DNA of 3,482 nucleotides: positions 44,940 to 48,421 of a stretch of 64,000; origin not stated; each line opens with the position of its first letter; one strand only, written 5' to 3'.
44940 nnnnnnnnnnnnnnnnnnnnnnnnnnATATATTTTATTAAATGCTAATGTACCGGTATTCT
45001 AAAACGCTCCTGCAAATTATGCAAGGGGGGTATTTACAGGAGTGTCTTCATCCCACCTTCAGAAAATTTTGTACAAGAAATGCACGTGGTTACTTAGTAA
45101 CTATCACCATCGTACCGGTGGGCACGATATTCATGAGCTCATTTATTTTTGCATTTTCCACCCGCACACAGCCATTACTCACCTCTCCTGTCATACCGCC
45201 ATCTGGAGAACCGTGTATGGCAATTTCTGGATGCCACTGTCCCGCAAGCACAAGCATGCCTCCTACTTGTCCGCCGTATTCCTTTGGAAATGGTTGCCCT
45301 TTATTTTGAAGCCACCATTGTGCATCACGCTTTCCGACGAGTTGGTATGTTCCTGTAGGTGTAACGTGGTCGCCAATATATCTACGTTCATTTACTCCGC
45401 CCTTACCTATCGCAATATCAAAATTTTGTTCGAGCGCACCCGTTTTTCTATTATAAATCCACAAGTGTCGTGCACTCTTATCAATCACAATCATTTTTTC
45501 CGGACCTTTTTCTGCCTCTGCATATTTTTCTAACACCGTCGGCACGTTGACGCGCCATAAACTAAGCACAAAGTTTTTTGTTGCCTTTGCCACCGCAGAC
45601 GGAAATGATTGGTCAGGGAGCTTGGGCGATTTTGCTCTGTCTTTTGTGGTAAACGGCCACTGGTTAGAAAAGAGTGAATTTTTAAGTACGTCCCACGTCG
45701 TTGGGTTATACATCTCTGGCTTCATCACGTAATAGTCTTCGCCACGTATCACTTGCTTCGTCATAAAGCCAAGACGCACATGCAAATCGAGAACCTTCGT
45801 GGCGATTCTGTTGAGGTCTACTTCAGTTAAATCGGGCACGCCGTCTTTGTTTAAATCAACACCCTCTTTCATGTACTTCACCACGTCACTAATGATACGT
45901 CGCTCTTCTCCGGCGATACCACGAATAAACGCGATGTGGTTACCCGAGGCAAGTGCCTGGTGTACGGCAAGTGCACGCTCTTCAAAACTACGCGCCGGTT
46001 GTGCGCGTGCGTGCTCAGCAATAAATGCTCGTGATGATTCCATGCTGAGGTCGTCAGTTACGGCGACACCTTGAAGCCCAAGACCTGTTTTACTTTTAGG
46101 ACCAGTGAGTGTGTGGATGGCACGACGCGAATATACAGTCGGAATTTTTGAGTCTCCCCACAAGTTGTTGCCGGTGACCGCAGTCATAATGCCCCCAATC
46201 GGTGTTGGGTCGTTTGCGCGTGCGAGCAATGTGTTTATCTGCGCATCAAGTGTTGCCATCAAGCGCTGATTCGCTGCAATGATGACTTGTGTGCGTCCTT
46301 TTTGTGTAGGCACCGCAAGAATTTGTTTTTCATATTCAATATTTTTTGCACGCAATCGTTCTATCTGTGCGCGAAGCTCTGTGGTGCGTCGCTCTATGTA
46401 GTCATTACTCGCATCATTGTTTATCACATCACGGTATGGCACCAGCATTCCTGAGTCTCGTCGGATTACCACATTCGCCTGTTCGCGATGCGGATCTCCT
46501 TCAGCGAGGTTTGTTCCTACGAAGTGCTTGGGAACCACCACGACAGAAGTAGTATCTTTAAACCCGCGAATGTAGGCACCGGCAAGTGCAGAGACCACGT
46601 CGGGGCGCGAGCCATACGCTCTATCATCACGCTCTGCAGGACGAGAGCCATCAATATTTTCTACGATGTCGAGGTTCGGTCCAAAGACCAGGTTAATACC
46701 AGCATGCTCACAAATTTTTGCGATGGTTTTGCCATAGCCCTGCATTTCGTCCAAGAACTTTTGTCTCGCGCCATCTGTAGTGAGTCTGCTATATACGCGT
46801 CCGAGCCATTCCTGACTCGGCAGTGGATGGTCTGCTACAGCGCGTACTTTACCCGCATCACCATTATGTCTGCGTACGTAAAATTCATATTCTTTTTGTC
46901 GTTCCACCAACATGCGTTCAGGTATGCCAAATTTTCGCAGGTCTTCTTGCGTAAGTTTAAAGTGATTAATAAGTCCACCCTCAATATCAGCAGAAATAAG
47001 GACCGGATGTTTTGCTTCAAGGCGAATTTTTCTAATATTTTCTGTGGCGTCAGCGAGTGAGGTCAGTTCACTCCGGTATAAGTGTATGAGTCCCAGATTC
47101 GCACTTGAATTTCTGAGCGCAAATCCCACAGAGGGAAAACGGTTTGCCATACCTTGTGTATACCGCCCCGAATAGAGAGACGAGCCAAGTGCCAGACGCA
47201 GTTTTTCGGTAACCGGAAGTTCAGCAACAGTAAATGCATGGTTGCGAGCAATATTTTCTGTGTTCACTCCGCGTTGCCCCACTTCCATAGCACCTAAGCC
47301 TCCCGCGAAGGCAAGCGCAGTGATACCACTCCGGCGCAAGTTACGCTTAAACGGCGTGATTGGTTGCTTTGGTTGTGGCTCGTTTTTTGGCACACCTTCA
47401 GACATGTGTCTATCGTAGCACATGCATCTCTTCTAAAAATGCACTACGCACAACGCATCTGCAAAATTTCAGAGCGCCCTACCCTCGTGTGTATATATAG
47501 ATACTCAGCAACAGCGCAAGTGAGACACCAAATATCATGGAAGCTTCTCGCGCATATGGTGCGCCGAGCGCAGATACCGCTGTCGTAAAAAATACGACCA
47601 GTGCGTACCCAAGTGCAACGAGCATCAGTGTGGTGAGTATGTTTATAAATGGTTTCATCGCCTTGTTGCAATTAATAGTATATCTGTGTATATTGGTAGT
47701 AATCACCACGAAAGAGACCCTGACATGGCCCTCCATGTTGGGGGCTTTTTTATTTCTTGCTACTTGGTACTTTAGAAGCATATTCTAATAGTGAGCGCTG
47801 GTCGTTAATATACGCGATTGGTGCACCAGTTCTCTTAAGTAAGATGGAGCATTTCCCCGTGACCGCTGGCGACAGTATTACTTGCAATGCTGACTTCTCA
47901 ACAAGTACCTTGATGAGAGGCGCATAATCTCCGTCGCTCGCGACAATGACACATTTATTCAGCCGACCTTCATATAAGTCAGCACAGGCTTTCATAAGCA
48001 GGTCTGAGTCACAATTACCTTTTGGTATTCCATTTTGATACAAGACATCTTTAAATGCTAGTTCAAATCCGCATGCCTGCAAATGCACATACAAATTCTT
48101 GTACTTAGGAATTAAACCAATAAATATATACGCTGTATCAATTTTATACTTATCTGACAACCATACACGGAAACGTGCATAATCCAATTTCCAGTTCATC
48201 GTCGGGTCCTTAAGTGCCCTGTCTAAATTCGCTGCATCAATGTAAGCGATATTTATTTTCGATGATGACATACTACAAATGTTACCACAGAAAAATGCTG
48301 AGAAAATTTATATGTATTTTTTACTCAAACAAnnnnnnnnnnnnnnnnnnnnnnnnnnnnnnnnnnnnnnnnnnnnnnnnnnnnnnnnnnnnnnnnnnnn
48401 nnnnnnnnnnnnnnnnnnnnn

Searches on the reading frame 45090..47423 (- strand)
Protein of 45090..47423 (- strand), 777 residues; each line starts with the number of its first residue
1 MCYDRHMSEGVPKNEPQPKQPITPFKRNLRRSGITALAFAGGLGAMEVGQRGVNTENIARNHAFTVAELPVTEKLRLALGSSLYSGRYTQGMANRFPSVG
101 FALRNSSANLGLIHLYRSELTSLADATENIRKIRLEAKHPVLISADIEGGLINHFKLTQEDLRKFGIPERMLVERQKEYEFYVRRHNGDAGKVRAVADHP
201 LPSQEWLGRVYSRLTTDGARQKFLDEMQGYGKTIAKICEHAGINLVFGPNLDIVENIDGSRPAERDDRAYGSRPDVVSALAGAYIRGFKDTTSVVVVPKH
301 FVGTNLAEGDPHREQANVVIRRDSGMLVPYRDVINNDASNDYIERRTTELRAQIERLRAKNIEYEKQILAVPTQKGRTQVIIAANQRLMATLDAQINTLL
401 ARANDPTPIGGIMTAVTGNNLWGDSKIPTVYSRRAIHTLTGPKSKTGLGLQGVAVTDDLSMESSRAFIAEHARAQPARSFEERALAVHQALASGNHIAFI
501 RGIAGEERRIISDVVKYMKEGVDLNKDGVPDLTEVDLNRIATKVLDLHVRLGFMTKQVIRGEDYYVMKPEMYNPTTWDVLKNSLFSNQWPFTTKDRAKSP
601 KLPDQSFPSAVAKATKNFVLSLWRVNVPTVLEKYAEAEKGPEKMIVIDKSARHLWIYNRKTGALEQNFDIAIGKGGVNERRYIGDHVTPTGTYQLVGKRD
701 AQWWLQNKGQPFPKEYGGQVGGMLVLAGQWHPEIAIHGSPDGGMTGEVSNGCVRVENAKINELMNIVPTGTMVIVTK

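Call 6: search_protein_families(library=pfam, proteins=[window:45090-47423:-], max_evalue=0.01)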
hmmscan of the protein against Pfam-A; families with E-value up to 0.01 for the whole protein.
window:45090-47423:- (777 aa): 2 families
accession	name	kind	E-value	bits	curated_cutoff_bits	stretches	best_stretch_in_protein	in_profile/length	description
PF03734.19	YkuD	-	1.4e-17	65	23.4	1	643-775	2-146/146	L,D-transpeptidase catalytic domain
PF00933.27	Glyco_hydro_3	-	1.9e-16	60.9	27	1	224-337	97-208/316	Glycosyl hydrolase family 3 N terminal domain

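Call 7: search_protein_families(library=phrogs, proteins=[window:45090-47423:-], max_evalue=0.001)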
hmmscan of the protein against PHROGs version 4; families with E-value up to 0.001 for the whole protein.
window:45090-47423:- (777 aa): 0 families

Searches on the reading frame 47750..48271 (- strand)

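Call 6: search_protein_families(library=pfam, proteins=[window:47750-48271:-], max_evalue=0.01)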
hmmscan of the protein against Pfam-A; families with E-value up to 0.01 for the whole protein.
window:47750-48271:- (173 aa): 1 family
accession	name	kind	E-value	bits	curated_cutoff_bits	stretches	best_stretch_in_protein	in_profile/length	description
PF01936.24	NYN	-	8.9e-10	39.7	24.2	1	10-133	5-124/145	NYN domain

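Call 7: search_protein_families(library=phrogs, proteins=[window:47750-48271:-], max_evalue=0.001)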
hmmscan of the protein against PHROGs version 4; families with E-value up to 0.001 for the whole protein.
window:47750-48271:- (173 aa): 0 families

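Call 14: search_protein_families(library=padloc, proteins=[window:47750-48271:-], max_evalue=0.1)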
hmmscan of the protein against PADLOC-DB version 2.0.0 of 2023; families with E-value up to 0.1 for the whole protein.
window:47750-48271:- (173 aa): 2 families
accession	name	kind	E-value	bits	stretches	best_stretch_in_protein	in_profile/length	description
PDLC01154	NYN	-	0.00028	18.3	1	7-128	148-270/310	"LabA-like protein, NYN family nuclease"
PDLC04291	PDC-M02A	-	0.048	11.6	1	17-68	73-123/176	-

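Call 15: search_protein_families(library=ncbifam, proteins=[window:47750-48271:-], max_evalue=0.1)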
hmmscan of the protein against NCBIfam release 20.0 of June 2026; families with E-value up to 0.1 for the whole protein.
window:47750-48271:- (173 aa): 0 families
